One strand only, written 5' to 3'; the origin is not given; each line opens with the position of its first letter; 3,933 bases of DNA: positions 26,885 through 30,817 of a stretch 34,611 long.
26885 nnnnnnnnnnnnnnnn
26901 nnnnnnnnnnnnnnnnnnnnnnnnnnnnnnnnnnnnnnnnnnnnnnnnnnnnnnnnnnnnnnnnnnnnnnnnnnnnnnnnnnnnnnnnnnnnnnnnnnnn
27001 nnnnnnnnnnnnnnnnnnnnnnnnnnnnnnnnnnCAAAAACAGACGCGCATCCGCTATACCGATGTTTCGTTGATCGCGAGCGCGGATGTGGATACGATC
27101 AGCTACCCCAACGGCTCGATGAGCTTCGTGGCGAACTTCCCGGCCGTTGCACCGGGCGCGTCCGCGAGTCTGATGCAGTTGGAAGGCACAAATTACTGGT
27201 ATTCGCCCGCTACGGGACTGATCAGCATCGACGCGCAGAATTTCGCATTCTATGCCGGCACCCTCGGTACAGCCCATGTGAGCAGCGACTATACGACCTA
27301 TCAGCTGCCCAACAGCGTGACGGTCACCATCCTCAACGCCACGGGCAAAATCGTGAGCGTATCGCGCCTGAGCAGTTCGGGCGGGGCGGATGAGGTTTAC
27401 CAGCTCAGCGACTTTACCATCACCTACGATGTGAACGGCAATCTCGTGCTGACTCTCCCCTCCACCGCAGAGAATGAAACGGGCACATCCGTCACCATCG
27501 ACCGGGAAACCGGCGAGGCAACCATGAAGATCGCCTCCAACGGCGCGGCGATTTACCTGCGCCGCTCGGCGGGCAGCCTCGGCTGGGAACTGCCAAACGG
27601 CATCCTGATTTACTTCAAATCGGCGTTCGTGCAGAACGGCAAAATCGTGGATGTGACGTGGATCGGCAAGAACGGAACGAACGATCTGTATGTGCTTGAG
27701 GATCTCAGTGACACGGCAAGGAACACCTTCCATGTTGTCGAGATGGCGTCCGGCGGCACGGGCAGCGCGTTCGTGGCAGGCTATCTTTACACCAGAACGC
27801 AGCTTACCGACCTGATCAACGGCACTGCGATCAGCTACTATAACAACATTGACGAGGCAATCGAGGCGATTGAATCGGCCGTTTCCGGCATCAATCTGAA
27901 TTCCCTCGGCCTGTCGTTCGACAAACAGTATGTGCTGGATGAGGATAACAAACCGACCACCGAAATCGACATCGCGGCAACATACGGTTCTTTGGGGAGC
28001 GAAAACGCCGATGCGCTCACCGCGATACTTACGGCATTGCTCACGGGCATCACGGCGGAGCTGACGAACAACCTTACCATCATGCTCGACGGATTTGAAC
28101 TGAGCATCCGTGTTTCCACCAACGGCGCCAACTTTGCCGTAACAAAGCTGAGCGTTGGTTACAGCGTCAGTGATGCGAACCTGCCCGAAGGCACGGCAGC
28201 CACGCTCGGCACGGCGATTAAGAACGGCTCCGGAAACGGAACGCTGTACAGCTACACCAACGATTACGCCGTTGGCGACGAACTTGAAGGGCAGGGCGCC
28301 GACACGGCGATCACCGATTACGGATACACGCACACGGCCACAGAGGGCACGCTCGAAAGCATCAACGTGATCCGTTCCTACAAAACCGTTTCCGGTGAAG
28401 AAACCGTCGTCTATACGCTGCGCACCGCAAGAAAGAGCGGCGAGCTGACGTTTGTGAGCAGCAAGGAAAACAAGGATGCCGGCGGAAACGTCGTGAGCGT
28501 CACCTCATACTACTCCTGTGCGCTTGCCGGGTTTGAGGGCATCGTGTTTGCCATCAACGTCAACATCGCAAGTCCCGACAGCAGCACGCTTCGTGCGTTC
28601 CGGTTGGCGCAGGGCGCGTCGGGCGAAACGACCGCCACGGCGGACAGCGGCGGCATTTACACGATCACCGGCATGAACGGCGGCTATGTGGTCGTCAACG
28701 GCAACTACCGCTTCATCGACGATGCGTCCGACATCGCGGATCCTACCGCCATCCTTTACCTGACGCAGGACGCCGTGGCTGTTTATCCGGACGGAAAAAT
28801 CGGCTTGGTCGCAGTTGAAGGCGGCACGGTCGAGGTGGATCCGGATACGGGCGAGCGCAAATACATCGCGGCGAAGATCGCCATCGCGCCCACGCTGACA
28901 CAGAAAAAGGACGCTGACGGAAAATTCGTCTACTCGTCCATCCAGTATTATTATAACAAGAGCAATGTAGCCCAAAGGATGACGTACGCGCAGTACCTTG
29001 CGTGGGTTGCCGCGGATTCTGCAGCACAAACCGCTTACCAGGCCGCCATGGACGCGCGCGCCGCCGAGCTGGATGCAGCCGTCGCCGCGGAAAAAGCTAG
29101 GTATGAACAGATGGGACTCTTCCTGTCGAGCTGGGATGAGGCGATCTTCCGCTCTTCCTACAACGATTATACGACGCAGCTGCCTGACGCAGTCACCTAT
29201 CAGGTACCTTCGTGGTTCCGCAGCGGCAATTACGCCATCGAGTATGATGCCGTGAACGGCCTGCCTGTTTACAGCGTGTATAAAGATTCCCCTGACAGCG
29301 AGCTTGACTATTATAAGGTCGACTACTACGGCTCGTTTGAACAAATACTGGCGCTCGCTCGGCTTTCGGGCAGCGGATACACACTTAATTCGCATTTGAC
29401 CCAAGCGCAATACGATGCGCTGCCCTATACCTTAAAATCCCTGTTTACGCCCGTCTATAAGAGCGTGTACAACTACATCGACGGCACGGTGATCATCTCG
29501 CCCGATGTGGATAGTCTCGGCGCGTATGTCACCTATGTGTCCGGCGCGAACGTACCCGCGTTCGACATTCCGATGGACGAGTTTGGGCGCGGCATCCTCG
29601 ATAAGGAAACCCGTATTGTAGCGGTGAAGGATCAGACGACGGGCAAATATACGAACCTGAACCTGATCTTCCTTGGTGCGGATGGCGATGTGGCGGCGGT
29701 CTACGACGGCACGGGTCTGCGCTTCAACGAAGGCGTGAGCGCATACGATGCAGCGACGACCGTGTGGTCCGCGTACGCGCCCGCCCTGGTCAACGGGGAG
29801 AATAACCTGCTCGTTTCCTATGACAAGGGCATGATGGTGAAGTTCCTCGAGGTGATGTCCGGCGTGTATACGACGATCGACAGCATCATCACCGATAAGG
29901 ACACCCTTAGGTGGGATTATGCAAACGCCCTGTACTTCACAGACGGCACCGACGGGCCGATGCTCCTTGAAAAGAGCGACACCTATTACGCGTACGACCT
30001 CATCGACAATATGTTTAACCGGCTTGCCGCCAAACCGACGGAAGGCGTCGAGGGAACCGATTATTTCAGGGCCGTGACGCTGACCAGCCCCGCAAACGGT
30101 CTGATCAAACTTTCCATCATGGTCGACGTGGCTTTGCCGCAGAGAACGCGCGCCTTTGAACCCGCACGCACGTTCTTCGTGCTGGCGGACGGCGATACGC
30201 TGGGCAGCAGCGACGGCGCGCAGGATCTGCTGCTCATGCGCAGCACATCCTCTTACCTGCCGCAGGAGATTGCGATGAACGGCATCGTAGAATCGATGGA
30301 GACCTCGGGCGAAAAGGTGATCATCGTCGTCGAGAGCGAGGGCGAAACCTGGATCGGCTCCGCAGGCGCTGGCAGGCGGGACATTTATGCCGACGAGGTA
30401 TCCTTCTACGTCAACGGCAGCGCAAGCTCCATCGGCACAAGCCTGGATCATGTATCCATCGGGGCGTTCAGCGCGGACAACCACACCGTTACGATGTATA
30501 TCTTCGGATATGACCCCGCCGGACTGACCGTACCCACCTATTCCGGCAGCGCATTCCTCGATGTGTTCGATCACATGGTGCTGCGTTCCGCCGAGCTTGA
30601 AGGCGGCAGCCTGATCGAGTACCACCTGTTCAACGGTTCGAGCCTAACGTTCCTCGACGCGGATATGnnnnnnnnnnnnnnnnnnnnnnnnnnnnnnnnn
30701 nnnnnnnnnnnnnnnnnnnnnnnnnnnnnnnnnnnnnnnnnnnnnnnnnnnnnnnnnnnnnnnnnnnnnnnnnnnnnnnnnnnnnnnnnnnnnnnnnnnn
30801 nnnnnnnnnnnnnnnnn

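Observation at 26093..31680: A non-repetitive segment of about 1,860 aa with no recognisable motifs, which may be the functional part of the fibre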

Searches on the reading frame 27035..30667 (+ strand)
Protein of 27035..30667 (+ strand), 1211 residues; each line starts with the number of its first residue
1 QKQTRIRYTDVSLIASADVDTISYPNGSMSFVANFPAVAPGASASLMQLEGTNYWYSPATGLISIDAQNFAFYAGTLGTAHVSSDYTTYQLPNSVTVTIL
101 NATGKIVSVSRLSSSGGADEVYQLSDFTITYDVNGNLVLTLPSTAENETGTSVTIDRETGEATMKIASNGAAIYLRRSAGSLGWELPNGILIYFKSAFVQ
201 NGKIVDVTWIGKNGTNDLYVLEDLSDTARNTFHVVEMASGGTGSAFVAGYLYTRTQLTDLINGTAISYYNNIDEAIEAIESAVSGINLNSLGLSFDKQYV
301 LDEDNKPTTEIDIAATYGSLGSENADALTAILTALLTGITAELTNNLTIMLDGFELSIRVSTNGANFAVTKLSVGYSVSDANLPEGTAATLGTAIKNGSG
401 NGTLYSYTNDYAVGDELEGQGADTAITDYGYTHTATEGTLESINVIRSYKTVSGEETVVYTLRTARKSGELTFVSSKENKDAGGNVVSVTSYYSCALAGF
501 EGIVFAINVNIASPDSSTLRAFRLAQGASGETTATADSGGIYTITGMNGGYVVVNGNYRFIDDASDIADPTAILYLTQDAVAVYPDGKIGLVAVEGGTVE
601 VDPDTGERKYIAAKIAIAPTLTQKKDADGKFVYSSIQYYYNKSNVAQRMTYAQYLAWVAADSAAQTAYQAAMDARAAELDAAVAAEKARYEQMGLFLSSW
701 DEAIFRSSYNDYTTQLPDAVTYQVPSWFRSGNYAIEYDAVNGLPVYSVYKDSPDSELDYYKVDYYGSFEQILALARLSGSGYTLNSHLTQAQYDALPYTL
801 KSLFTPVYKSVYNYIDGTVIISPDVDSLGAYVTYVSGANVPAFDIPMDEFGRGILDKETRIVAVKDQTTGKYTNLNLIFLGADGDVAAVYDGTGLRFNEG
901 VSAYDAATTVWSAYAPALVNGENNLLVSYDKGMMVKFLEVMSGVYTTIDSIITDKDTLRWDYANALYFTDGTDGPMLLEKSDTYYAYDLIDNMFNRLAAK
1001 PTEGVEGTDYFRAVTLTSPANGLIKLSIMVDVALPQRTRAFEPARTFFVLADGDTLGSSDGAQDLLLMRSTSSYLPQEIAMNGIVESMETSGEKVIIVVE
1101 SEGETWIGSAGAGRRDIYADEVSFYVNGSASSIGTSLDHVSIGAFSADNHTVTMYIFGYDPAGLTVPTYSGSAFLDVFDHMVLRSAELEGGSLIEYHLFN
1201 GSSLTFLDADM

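Call 33: search_protein_representatives(alignment_id=A2)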
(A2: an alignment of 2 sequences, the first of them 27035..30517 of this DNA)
Query: 2 sequences, 1165 profile positions. Proteins with E-value up to 0.001 (for the whole library): 11; up to 1e-10: 9; up to 1e-30: 2. The best 11 are listed.
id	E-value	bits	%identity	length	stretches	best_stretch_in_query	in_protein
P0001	0.0e+00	2426.4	-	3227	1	1-1165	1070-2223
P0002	0.0e+00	1665.1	-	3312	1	1-904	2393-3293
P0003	4.1e-25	104.4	-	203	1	84-244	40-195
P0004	4.7e-21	90.9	-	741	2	22-284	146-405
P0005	7.4e-17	77.0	-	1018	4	122-202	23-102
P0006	4.0e-15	71.3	-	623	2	115-255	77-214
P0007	1.9e-13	65.8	-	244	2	539-636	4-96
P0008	4.0e-13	64.7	-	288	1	66-253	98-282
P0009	4.6e-11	57.9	-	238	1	170-264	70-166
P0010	1.7e-09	52.6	-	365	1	153-261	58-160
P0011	9.7e-04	33.6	-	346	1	85-205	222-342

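Call 36: search_protein_families(library=pfam, proteins=[P0003, P0004, P0005, P0006, P0007, P0008, P0009, P0010, P0011], max_evalue=0.1)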
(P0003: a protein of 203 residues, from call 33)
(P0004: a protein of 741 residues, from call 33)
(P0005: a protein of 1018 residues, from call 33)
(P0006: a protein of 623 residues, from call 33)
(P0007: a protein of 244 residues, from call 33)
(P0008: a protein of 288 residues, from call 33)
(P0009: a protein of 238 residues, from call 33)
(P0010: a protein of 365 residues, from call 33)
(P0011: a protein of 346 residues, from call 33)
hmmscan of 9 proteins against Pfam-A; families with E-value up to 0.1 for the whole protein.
P0003 (203 aa): 0 families

P0004 (741 aa): 1 family
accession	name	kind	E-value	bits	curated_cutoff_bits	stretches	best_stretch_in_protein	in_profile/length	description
PF24609.1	IQ_SCN5A_C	-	0.026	14.5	27.7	1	708-723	8-23/35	SCN5A-like, C-terminal IQ motif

P0005 (1018 aa): 0 families

P0006 (623 aa): 1 family
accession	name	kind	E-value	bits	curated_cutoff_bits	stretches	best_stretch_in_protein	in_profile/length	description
PF03202.18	Lipoprotein_10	-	0.09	13.6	22.4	0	201-281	50-125/128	Putative mycoplasma lipoprotein, C-terminal region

P0007 (244 aa): 0 families

P0008 (288 aa): 0 families

P0009 (238 aa): 1 family
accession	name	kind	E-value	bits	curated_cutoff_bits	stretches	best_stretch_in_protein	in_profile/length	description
PF01132.26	EFP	-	0.041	14.3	27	0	144-168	9-33/54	Elongation factor P (EF-P) OB domain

P0010 (365 aa): 0 families

P0011 (346 aa): 1 family
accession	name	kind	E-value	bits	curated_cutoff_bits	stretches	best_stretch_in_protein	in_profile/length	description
PF19351.4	DUF5929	-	0.029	14.3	27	1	161-237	57-133/222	Domain of unknown function (DUF5929)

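Call 40: find_homologous_proteins(query=A6, max_evalue=0.001)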
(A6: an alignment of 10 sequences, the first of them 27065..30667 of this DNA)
Query A6 (10 sequences): 8000 candidates shared short words with the query, none scored E <= 0.001.

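Call 41: list_cluster_members(proteins=[P0002, P0003, P0004, P0005, P0006, P0007, P0008, P0009, P0010, P0011])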
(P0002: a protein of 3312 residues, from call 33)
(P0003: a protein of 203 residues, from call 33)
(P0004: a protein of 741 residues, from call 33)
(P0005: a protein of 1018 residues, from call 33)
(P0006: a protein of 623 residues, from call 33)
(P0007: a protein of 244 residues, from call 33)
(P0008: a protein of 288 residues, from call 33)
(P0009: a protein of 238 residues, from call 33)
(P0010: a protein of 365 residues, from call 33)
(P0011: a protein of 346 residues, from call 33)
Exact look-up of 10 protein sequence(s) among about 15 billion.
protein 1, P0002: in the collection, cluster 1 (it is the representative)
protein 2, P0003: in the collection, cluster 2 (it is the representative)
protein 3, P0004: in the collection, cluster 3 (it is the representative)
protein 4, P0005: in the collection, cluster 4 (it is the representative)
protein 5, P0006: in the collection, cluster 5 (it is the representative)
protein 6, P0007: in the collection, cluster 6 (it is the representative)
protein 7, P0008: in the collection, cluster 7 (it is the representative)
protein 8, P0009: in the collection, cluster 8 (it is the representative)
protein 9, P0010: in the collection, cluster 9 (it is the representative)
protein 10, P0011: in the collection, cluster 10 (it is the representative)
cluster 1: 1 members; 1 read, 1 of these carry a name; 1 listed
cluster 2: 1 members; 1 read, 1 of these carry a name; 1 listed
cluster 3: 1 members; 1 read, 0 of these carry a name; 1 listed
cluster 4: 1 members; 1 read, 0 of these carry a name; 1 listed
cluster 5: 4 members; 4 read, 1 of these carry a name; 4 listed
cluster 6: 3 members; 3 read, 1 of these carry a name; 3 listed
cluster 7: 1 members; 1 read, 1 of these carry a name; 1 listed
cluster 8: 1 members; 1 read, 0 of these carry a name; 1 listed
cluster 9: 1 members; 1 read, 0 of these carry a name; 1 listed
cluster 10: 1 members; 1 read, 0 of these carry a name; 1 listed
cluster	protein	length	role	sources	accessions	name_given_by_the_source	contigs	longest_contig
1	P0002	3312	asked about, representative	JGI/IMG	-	hypothetical protein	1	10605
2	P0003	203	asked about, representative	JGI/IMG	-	hypothetical protein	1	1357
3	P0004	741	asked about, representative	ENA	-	-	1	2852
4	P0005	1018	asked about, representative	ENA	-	-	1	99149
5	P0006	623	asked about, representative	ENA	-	-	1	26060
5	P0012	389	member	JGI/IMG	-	hypothetical protein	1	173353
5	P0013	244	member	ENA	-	-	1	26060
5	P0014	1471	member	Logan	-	-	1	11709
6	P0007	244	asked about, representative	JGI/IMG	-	hypothetical protein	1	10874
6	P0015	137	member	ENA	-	-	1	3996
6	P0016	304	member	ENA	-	-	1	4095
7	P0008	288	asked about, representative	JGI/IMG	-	hypothetical protein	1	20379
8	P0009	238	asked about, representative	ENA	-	-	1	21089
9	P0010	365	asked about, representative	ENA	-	-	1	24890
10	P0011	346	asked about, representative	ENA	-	-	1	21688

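Call 43: find_encoding_contigs(protein=P0005, flank=10000, max_places=2)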
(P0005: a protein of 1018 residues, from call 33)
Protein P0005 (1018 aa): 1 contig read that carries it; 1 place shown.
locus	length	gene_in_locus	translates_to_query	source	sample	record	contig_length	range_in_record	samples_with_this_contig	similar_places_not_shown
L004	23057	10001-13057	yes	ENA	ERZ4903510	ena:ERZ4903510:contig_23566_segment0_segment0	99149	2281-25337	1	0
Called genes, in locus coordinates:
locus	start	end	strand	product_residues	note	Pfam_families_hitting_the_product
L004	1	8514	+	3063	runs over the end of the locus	-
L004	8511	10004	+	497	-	-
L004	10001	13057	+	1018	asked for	-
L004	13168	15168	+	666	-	-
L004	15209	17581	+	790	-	-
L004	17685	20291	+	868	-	-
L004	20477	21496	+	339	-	PF02463:SMC_N, PF00005:ABC_tran, PF13401:AAA_22 (faint), PF13304:AAA_21 (faint), PF09383:NIL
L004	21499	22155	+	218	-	PF00528:BPD_transp_1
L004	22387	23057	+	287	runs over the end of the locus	PF03180:Lipoprotein_9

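Call 47: find_encoding_contigs(protein=P0006, flank=10000, max_places=2)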
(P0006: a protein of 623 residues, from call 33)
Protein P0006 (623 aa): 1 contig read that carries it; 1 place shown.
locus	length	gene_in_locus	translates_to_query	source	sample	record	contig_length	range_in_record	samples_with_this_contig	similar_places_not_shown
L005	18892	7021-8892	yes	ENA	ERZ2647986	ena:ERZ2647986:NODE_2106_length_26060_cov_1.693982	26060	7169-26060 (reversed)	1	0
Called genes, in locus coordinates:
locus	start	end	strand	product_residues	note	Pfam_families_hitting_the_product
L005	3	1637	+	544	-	?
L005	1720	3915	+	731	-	-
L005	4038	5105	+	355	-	-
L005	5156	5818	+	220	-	-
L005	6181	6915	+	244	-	-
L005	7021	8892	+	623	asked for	-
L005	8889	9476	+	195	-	-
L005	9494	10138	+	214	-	-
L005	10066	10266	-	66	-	-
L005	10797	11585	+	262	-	-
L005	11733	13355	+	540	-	-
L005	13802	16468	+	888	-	-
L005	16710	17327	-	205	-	-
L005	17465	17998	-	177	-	PF09515:Thia_YuaJ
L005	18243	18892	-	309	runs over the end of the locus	PF02836:Glyco_hydro_2_C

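Call 48: find_encoding_contigs(protein=P0008, flank=10000, max_places=2)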
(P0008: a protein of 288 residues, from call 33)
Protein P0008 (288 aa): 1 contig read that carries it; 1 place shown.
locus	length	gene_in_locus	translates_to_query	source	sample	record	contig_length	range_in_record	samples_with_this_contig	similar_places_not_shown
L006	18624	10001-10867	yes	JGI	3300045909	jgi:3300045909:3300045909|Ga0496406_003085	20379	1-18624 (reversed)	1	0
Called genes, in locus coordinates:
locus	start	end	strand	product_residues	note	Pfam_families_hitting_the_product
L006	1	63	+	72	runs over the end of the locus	-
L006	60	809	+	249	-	-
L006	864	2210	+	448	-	-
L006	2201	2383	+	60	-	-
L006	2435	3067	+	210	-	-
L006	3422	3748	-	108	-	-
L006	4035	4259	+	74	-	-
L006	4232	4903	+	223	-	-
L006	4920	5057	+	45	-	-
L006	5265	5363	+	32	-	-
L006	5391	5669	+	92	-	-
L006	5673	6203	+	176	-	-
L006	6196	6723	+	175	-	-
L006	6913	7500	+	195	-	-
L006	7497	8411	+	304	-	-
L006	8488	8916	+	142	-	-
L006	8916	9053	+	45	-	-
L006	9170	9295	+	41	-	-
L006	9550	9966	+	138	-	-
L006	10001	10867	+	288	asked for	-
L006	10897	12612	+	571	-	-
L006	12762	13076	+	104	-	-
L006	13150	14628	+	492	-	PF13349:DUF4097 (weak)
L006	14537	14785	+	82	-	-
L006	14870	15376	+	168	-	-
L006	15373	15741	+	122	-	-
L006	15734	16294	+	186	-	-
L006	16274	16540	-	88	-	-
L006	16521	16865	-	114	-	-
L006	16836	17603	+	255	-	-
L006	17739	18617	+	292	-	PF00395:SLH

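Call 49: find_encoding_contigs(protein=P0010, flank=10000, max_places=2)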
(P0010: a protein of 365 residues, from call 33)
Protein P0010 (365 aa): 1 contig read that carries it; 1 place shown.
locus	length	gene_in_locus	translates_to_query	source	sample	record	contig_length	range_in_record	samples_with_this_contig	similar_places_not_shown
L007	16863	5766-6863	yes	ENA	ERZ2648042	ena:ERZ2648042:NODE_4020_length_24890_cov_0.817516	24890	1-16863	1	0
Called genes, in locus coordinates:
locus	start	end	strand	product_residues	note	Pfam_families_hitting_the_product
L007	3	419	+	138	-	?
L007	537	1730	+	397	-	-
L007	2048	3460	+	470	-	-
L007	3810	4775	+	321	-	-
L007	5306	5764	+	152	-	-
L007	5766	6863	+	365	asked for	-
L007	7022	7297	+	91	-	-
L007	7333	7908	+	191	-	-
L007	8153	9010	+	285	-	PF13349:DUF4097 (weak)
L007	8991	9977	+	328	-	-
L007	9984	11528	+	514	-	-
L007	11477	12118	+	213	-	-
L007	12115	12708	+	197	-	-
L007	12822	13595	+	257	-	PF00395:SLH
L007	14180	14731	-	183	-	PF05685:Uma2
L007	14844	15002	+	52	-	-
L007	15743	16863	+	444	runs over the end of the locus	PF13753:SWM_repeat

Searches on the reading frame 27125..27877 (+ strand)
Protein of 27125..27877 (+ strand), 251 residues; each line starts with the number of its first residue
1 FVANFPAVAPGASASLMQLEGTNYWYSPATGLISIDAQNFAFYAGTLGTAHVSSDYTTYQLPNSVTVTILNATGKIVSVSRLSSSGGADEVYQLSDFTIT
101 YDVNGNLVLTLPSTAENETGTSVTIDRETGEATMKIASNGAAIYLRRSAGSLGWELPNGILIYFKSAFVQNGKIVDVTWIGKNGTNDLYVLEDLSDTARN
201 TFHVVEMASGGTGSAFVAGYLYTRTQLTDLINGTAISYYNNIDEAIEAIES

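Call 55: search_solved_structures(query=A7, max_evalue=10, show_alignments=2)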
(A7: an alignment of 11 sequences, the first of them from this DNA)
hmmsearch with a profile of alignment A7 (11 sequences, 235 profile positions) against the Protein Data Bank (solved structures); distinct sequences matched with E-value up to 10: 0.

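Call 56: search_protein_families(library=pfam, alignment_id=A7, max_evalue=1)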
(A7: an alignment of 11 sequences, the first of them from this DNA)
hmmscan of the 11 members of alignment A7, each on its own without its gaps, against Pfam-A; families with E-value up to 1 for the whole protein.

A. member 1, seq(251 aa): 6 families
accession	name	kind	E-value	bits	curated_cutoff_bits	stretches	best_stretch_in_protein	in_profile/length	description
PF13860.13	FlgD_ig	-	0.031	14.7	27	0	48-83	8-43/79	FlgD Ig-like domain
PF14481.13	Fimbrial_PilY2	-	0.034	14.2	25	1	50-77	19-43/75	Type 4 fimbrial biogenesis protein PilY2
PF18962.6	Por_Secre_tail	-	0.052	14.3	27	0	63-82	20-38/75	Secretion system C-terminal sorting domain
PF18050.6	Cyclophil_like2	-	0.1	13.1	22.7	0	60-121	24-86/115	Cyclophilin-like family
PF02369.22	Big_1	-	0.1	13.1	34.9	1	63-133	19-89/93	Bacterial Ig-like domain (group 1)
PF07532.17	Big_4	-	0.18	11.8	22.1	0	57-79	12-34/59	Bacterial Ig-like domain (group 4)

B. families by the number of members that match (of 11 scanned): 14 families
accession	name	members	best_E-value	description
PF13860.13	FlgD_ig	3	0.01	FlgD Ig-like domain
PF14481.13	Fimbrial_PilY2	2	0.034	Type 4 fimbrial biogenesis protein PilY2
PF07081.18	DUF1349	1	0.017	Protein of unknown function (DUF1349)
PF01132.26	EFP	1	0.018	Elongation factor P (EF-P) OB domain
PF07021.18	MetW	1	0.036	Methionine biosynthesis protein MetW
PF18962.6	Por_Secre_tail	1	0.052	Secretion system C-terminal sorting domain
PF18050.6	Cyclophil_like2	1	0.1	Cyclophilin-like family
PF02369.22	Big_1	1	0.1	Bacterial Ig-like domain (group 1)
PF22639.1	Gp18_dom_I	1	0.11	Tail sheath protein Gp18-like domain I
PF08460.16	SH3_5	1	0.15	Bacterial SH3 domain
PF07532.17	Big_4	1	0.18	Bacterial Ig-like domain (group 4)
PF24000.1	DUF7316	1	0.18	Family of unknown function (DUF7316)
PF23986.1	Pam3_gp59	1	0.22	Phage Pam3 gp59 related protein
PF02413.22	Caudo_TAP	1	0.95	Caudovirales tail fibre assembly protein, lambda gpK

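Call 91: find_related_loci(query=A7, collection=viral_contigs, flank=5000)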
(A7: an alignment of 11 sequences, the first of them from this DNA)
Query A7 (251 aa) in viral_contigs; peptide patterns used: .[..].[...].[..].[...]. (x = any residue, [..] = any of these).
44 stretches matched a pattern, but none encodes a relative of the query by tblastn (E <= 1e-3).

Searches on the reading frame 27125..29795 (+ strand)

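Call 73: search_dna_similar(query=window:27125-29795:+, collection=phages, mode=protein, max_evalue=0.001, max_rows=10)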
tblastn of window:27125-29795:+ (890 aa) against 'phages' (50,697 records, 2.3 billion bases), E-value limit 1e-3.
No match.
